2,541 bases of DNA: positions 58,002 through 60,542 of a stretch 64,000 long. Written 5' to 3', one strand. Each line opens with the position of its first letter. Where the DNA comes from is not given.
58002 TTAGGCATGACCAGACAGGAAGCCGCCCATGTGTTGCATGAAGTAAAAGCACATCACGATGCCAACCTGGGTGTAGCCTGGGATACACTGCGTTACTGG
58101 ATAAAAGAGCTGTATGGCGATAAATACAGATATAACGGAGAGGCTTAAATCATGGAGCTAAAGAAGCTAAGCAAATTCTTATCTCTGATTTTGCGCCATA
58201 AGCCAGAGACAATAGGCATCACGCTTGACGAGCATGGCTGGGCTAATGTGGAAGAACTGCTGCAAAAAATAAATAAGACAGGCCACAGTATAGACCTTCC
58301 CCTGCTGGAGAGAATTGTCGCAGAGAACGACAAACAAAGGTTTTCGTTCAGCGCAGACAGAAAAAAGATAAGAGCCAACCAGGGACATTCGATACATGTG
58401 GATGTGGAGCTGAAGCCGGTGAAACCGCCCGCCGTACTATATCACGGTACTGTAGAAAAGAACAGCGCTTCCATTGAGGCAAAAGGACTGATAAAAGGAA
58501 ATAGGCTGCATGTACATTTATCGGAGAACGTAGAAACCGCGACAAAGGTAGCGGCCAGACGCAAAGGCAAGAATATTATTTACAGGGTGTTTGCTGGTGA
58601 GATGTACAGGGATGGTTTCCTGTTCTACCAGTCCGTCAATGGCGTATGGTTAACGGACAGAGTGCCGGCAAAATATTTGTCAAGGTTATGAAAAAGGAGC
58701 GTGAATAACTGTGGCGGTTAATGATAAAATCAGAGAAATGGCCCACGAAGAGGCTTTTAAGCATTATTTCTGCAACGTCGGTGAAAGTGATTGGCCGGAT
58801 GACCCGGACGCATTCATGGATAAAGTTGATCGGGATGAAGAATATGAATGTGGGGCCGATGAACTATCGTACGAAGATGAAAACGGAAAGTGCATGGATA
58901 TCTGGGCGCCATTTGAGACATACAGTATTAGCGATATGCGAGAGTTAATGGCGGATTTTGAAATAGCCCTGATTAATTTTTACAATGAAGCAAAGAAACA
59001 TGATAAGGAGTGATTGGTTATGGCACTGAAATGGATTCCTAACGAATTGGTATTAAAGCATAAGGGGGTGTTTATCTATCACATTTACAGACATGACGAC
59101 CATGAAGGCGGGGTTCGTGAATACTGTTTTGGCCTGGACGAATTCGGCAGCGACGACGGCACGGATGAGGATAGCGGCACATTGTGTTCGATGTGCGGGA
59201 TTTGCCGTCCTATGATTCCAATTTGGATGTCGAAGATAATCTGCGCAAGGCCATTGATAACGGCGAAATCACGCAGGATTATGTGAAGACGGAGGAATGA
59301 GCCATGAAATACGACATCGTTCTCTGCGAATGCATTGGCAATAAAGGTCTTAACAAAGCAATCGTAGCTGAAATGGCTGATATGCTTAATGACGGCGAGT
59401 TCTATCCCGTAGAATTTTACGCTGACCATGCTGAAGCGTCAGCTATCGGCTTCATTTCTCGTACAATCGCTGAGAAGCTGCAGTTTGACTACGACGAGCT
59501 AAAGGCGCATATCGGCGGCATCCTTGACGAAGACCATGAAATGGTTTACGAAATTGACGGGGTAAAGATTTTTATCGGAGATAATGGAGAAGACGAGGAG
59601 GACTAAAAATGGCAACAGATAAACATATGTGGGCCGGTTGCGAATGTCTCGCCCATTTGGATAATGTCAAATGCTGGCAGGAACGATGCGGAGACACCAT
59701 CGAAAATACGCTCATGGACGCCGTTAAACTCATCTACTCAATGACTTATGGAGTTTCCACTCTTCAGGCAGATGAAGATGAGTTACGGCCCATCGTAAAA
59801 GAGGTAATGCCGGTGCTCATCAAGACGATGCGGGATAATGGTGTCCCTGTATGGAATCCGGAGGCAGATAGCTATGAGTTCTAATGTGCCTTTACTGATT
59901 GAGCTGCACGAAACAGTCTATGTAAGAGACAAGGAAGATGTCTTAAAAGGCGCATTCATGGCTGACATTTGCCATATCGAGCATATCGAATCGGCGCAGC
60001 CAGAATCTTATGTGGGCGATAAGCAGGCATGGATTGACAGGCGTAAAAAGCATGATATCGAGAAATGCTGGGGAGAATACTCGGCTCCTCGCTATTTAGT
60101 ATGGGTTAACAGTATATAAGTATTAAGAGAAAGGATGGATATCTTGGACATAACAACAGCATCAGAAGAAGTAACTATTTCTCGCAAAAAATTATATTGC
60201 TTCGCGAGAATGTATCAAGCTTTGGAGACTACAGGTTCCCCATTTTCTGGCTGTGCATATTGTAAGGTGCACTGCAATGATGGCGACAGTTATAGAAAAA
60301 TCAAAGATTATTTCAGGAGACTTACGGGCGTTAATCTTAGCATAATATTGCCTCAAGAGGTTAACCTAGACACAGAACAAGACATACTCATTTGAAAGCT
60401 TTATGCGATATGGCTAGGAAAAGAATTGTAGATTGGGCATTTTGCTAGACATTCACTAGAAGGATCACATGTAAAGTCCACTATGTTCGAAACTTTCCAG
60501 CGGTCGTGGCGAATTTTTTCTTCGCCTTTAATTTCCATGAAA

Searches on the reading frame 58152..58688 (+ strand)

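Call 60: search_protein_families(library=phrogs, proteins=[window:58152-58688:+], max_evalue=0.00001)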
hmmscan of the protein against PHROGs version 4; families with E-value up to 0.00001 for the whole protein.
window:58152-58688:+ (179 aa): 1 family
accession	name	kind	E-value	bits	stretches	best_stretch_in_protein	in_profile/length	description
phrog_5470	-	DNA, RNA and nucleotide metabolism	2.9e-74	249.5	1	3-177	6-179/183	RNA 2'-phosphotransferase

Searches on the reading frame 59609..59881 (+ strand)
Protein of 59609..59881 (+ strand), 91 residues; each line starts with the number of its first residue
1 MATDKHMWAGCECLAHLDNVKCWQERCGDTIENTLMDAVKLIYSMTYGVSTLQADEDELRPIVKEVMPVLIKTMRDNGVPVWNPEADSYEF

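Call 51: find_related_loci(query=window:59609-59881:+, collection=viral_contigs, flank=5000)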
Query window:59609-59881:+ (91 aa) in viral_contigs; peptide patterns used: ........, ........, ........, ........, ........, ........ (x = any residue, [..] = any of these).
2 stretches matched a pattern, but none encodes a relative of the query by tblastn (E <= 1e-3).

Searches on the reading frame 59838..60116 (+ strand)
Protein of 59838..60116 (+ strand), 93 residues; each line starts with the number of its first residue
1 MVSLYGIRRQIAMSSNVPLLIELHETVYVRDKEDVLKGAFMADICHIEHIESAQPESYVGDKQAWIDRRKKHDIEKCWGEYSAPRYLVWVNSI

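Call 34: search_protein_families(library=phrogs, proteins=[window:59838-60116:+], max_evalue=0.01)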
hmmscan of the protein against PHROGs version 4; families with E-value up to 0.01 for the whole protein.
window:59838-60116:+ (93 aa): 0 families

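Call 37: search_protein_families(library=pfam, proteins=[window:59838-60116:+], max_evalue=0.05)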
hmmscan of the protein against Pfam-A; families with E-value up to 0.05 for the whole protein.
window:59838-60116:+ (93 aa): 0 families

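Call 77: find_related_loci(query=window:59838-60080:+, collection=viral_contigs, flank=3000)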
Query window:59838-60080:+ (81 aa) in viral_contigs; peptide patterns used: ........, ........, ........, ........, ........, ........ (x = any residue, [..] = any of these).
4 stretches matched a pattern, but none encodes a relative of the query by tblastn (E <= 1e-3).

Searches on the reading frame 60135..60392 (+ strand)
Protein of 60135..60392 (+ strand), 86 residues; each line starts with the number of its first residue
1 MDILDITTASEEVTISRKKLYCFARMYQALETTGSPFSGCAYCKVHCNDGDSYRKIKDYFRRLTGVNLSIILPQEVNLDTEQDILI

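Call 6: search_protein_families(library=pfam, proteins=[window:60135-60392:+], max_evalue=0.01)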
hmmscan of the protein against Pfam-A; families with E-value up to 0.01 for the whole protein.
window:60135-60392:+ (86 aa): 0 families

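Call 34: search_protein_families(library=phrogs, proteins=[window:60135-60392:+], max_evalue=0.01)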
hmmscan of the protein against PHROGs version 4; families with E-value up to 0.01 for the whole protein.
window:60135-60392:+ (86 aa): 1 family
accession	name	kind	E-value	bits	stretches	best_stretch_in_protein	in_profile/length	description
phrog_1664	-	unknown function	0.0076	17.7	0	10-67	3-71/80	-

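Call 63: find_homologous_proteins(query=window:60135-60392:+, max_evalue=0.001)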
Query window:60135-60392:+ (86 aa): 9 proteins with E <= 0.001 among 10 candidates.
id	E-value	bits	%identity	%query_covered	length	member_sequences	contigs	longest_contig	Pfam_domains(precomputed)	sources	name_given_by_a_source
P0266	4.3e-51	188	100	100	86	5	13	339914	-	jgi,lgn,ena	jgi:hypothetical protein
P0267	1.0e-26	111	62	95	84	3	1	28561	-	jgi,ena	jgi:hypothetical protein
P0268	8.0e-26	108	60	97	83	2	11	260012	-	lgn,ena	-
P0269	3.7e-24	102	61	84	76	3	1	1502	-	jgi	jgi:hypothetical protein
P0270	4.1e-24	102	59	95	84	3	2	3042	-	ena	-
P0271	5.5e-24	102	64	91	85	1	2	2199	-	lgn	-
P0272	1.6e-20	91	57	97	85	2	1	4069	-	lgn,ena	-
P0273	3.5e-19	87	55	94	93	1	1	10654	-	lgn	-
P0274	3.5e-18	83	54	94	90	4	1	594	-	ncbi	-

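Call 64: find_encoding_contigs(protein=P0268, flank=3500, max_places=3)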
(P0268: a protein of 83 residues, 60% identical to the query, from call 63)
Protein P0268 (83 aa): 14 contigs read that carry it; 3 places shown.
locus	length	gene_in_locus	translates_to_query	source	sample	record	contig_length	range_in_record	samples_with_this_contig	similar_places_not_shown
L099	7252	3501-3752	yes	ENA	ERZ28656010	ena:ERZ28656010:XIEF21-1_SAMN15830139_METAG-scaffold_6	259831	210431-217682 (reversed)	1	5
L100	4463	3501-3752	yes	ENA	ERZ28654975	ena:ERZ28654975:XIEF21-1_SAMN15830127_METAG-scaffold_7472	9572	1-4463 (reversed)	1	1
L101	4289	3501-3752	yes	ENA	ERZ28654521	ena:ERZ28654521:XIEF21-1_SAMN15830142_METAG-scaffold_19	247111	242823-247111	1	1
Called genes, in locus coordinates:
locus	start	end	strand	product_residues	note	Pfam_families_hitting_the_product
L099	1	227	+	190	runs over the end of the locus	-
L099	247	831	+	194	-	-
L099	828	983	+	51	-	-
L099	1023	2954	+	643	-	PF22745:Nlig-Ia (weak), PF01653:DNA_ligase_aden, PF03120:OB_DNA_ligase, PF14520:HHH_5 (faint), PF12826:HHH_2 (weak), PF00533:BRCT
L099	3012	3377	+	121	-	-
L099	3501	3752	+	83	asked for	-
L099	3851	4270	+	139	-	-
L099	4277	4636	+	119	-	-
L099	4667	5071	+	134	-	PF14192:DUF4314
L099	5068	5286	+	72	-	-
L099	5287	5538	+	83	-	-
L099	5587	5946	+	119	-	-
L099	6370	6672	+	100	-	-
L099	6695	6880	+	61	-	-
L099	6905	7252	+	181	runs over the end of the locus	-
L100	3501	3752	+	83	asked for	-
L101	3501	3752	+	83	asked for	-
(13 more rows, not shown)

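Call 65: find_encoding_contigs(protein=P0267, flank=3500, max_places=2)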
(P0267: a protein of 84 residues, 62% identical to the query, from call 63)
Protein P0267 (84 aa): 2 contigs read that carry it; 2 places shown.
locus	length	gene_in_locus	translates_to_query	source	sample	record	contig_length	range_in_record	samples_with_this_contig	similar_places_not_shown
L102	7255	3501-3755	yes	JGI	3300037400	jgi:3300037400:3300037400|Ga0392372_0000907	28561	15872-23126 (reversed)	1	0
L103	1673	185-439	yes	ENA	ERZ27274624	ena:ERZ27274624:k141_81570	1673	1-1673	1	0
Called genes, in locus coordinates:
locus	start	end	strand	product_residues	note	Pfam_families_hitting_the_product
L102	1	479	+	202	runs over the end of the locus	PF12760:Zn_ribbon_IS1595 (faint)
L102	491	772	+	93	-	-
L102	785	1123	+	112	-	-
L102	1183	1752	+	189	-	PF07463:NUMOD4 (weak)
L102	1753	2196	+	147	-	-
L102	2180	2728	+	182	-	-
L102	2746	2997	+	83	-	-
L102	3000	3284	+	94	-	-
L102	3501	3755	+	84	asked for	-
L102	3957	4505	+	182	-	-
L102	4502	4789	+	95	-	-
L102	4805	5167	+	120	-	-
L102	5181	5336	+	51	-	-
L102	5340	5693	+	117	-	-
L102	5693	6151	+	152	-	-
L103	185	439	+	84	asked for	-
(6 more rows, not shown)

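Call 78: find_related_loci(query=window:60135-60392:+, collection=viral_contigs, flank=3000)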
Query window:60135-60392:+ (86 aa) in viral_contigs; peptide patterns used: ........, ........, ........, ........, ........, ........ (x = any residue, [..] = any of these).
48 stretches matched a pattern; 1 encode a relative of the query (tblastn E <= 1e-3); 1 distinct loci.
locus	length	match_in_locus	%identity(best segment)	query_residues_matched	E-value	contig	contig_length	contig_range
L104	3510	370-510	38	1-45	9e-6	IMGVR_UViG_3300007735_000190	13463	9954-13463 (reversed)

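Call 79: predict_structure(alignment_id=A6)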
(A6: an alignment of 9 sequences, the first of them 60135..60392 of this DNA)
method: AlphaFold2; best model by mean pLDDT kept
length: 86 residues; sequences in the alignment: 9
mean_pLDDT: 55.9   pTM: 0.40
mean pLDDT of the five models: 55.9, 51.4, 49.8, 48.8, 46.3
residues with pLDDT >= 90: 0; 70-90: 5; 50-70: 53; < 50: 28
segments of 3 or more residues with pLDDT < 50: 1-10, 70-86
pLDDT, mean of each block of 10 residues (from residue 1): 42 60 69 68 62 61 56 41 37
secondary structure, 60 per line:
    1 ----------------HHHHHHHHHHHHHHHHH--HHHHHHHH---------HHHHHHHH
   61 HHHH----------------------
elements in order: H17-33 H36-43 H53-64
